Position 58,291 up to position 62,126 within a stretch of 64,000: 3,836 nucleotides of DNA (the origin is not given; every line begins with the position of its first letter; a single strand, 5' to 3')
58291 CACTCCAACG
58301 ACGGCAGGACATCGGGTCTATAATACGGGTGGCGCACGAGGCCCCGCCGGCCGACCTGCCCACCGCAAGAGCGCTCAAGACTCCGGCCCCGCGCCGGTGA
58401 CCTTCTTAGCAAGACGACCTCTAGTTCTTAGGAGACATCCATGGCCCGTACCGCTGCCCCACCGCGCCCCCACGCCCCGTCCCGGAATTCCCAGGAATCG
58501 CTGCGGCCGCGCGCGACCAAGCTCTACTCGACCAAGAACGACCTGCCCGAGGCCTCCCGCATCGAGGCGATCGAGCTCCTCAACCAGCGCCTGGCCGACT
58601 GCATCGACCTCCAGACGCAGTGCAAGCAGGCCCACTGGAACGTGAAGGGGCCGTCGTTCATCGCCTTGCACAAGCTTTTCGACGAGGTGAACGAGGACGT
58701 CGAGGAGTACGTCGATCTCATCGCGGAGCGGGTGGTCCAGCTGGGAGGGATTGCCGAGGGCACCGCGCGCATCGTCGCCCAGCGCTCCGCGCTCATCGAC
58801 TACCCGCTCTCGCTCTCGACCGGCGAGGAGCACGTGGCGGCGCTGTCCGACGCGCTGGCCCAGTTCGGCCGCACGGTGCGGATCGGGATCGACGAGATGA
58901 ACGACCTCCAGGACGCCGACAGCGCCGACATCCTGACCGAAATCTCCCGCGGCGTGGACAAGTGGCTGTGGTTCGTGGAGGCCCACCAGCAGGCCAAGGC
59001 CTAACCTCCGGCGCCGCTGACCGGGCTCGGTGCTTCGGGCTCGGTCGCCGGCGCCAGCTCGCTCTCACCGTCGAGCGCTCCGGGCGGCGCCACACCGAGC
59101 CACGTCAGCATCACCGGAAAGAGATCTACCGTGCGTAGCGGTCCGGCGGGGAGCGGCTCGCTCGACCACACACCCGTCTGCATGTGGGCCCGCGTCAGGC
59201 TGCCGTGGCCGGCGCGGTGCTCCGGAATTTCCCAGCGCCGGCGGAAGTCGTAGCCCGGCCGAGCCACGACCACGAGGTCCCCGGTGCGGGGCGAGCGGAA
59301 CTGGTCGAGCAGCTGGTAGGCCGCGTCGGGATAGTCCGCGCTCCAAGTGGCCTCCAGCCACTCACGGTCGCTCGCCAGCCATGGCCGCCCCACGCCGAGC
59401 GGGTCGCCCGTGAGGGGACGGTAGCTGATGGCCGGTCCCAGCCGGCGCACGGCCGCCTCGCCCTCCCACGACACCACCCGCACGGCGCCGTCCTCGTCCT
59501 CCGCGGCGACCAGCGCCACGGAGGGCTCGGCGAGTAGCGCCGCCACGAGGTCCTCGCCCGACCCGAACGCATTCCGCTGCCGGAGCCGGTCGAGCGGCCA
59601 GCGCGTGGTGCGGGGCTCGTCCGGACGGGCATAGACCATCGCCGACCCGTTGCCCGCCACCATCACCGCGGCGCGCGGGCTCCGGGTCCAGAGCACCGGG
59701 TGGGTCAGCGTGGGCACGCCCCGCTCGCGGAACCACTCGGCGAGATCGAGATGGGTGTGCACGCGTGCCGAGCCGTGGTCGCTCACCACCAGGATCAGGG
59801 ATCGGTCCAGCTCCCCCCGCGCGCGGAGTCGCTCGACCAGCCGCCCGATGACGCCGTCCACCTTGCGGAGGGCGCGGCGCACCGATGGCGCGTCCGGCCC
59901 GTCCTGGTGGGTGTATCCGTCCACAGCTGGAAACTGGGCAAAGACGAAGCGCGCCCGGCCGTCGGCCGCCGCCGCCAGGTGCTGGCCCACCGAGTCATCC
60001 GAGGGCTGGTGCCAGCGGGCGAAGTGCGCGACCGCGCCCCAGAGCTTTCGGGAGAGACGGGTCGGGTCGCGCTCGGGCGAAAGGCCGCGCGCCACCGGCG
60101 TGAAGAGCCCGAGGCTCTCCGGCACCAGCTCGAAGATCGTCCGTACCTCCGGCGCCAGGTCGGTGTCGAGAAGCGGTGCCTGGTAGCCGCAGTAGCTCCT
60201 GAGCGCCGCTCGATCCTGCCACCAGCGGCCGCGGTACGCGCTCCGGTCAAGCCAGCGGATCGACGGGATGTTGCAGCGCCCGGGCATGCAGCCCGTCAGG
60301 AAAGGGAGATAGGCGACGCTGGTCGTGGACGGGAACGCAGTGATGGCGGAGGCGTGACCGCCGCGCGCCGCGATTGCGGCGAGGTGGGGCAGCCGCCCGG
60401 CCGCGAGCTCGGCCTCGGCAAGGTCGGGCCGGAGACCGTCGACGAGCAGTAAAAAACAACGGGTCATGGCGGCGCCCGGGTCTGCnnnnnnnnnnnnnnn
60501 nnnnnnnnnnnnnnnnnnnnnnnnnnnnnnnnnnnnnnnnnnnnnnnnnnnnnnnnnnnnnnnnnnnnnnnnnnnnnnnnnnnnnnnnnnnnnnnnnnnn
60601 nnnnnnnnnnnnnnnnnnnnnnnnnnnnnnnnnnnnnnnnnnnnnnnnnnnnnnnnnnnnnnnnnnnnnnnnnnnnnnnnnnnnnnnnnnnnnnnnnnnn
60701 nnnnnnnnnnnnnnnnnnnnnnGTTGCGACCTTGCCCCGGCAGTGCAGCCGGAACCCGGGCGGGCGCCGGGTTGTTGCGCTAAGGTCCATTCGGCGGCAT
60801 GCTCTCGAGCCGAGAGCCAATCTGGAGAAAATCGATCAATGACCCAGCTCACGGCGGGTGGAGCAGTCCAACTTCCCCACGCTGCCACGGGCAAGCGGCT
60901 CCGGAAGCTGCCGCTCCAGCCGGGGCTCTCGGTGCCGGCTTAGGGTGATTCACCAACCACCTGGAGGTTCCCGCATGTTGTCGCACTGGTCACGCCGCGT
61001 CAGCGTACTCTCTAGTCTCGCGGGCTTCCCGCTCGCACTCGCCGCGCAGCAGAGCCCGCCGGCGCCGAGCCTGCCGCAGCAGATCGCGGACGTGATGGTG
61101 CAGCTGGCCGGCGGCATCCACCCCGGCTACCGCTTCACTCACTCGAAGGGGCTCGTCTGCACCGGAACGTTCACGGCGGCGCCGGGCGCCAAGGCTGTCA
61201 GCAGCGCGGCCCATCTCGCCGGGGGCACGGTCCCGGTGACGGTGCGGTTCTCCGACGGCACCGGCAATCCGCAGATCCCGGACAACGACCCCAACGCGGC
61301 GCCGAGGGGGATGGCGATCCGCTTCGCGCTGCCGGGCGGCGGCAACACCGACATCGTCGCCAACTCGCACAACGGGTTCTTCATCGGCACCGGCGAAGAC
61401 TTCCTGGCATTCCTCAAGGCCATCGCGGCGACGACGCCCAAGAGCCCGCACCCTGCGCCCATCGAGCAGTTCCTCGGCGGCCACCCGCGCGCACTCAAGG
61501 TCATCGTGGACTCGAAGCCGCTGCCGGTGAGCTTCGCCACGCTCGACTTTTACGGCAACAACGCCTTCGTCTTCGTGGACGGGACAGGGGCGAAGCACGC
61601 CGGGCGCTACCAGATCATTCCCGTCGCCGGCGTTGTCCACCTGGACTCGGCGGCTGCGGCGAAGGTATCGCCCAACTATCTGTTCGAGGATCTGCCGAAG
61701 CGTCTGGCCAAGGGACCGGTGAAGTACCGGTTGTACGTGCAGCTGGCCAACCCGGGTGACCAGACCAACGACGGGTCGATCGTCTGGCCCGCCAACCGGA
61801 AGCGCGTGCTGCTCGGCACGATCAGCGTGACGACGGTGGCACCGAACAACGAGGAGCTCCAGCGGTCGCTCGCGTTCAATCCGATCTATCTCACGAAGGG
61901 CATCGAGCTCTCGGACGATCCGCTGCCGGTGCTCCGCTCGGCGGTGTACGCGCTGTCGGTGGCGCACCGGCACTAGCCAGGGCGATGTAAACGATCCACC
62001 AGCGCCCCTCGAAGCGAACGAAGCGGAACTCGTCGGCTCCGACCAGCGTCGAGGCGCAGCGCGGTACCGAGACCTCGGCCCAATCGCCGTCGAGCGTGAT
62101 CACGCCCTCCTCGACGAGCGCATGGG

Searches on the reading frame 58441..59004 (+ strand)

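Call 12: search_protein_families(library=pfam, proteins=[window:58441-59004:+])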
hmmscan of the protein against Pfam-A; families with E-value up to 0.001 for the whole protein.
window:58441-59004:+ (187 aa): 1 family
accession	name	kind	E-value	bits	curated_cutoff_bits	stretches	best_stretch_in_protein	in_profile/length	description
PF00210.30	Ferritin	-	1.5e-21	77.3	24.5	1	44-183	1-136/142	Ferritin-like domain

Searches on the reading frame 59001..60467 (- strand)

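Call 12: search_protein_families(library=pfam, proteins=[window:59001-60467:-])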
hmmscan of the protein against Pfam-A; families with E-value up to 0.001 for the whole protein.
window:59001-60467:- (488 aa): 2 families
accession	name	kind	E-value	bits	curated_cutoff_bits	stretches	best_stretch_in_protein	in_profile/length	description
PF01663.27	Phosphodiest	-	5.3e-34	118.8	23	1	6-423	3-341/342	Type I phosphodiesterase / nucleotide pyrophosphatase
PF00884.28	Sulfatase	-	7.6e-06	25.9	25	1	193-235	203-245/301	Sulfatase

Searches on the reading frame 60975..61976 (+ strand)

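Call 12: search_protein_families(library=pfam, proteins=[window:60975-61976:+])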
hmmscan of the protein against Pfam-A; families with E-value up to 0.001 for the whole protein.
window:60975-61976:+ (333 aa): 1 family
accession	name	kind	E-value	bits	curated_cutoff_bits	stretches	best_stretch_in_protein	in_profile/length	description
PF00199.24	Catalase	-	7.3e-22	78.4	25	1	53-332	45-338/383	Catalase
